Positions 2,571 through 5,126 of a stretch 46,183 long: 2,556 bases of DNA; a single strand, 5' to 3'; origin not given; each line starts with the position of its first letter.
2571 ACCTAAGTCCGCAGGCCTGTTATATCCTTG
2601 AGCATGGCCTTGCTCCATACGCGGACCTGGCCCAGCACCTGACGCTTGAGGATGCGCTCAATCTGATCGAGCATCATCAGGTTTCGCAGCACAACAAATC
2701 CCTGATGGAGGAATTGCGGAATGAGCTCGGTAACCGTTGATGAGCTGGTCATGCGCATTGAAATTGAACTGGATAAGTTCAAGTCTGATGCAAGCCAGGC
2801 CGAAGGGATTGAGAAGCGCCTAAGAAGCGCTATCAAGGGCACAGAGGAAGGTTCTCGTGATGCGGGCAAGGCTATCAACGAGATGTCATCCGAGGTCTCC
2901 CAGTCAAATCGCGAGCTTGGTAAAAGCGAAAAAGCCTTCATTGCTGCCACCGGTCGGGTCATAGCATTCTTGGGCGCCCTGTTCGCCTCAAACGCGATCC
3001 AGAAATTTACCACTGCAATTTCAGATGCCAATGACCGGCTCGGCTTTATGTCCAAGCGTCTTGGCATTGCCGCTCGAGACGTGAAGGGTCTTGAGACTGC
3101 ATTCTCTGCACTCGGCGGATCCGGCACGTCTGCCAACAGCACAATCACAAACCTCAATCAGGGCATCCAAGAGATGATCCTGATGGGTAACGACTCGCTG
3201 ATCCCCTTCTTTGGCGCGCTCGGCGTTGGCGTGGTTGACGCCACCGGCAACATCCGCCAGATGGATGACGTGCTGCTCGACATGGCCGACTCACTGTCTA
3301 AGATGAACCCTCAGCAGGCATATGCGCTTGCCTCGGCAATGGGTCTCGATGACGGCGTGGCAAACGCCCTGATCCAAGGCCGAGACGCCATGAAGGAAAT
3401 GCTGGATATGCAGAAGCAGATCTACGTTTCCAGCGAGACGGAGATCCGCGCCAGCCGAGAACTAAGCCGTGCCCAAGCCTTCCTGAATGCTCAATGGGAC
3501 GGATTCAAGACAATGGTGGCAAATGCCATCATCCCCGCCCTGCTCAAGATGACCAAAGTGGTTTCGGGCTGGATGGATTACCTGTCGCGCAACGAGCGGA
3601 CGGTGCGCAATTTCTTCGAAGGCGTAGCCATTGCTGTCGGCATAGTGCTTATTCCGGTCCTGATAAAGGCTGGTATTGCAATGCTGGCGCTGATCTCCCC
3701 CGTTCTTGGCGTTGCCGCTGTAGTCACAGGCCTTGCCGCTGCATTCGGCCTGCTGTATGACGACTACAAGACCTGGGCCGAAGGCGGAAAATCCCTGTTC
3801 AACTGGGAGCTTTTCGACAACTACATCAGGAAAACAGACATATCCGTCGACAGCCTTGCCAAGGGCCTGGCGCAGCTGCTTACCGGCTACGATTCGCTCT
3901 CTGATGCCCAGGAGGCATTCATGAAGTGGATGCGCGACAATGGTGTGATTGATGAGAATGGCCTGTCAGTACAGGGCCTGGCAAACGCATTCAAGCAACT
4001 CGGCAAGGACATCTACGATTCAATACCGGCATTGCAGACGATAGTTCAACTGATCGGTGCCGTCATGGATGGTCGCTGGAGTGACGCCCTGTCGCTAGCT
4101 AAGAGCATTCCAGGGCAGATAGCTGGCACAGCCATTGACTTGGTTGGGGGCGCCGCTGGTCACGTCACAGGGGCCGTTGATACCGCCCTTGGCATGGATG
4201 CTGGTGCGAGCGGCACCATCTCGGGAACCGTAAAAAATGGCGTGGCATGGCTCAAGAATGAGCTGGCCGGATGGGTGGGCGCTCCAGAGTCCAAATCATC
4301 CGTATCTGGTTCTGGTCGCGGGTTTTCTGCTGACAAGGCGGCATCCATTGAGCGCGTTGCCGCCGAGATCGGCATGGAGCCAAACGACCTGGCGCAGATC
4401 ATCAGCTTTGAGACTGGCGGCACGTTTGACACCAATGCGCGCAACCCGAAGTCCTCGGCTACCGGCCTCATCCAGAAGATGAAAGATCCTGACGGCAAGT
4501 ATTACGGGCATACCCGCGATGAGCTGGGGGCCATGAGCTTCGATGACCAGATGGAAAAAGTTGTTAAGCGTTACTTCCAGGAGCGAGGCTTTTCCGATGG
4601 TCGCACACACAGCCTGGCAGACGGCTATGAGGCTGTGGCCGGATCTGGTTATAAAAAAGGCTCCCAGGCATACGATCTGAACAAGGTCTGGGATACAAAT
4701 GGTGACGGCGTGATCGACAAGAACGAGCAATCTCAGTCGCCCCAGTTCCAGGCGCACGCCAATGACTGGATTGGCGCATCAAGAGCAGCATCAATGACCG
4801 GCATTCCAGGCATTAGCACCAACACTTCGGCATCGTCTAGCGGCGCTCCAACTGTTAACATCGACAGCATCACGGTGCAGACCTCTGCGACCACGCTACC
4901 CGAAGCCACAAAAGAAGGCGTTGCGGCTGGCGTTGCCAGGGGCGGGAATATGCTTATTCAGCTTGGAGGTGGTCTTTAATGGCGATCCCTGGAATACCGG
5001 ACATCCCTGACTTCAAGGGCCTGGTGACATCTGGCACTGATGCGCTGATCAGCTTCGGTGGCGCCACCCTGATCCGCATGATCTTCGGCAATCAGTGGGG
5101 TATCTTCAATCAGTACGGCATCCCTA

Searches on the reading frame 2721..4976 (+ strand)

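Call 40: search_protein_families(library=phrogs, proteins=[window:2721-4976:+], max_evalue=0.001)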
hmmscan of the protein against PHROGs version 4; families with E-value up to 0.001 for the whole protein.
window:2721-4976:+ (752 aa): 15 families
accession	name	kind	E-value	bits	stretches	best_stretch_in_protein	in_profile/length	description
phrog_3824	-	unknown function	1.3e-120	405.6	1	44-626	26-542/750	-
phrog_2276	-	tail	2.3e-63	216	1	5-567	25-475/673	tail length tape measure protein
phrog_12506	-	tail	1.7e-36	126.8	1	76-253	32-209/218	tail length tape measure protein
phrog_34923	-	tail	3.1e-26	93.1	1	52-361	85-394/540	tail length tape measure protein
phrog_9570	-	tail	9.7e-23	81.9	1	5-622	6-563/689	tail length tape measure protein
phrog_2013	-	tail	3.9e-22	79.7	1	5-301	4-285/657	lytic tail protein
phrog_8125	-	tail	4.4e-21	76.5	1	16-303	12-293/578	tail length tape measure protein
phrog_12278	-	tail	4.6e-17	63.4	1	91-336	49-295/448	tail fiber protein/ lysozyme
phrog_196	-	tail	7.6e-15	55.5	1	514-667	356-517/536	baseplate hub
phrog_9388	-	unknown function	6.2e-14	52.6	1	89-308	44-255/615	-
phrog_13338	-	unknown function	7.7e-13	48.6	1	51-308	12-267/903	-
phrog_30077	-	unknown function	2.9e-10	40.6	1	64-241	38-206/674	-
phrog_21656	-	other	5.5e-10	38.9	1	540-622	843-924/1022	peptidase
phrog_11561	-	unknown function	4.2e-05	23.1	1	539-600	322-387/853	-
phrog_4704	-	tail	7e-05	22.7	1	167-306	401-544/625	tail length tape measure protein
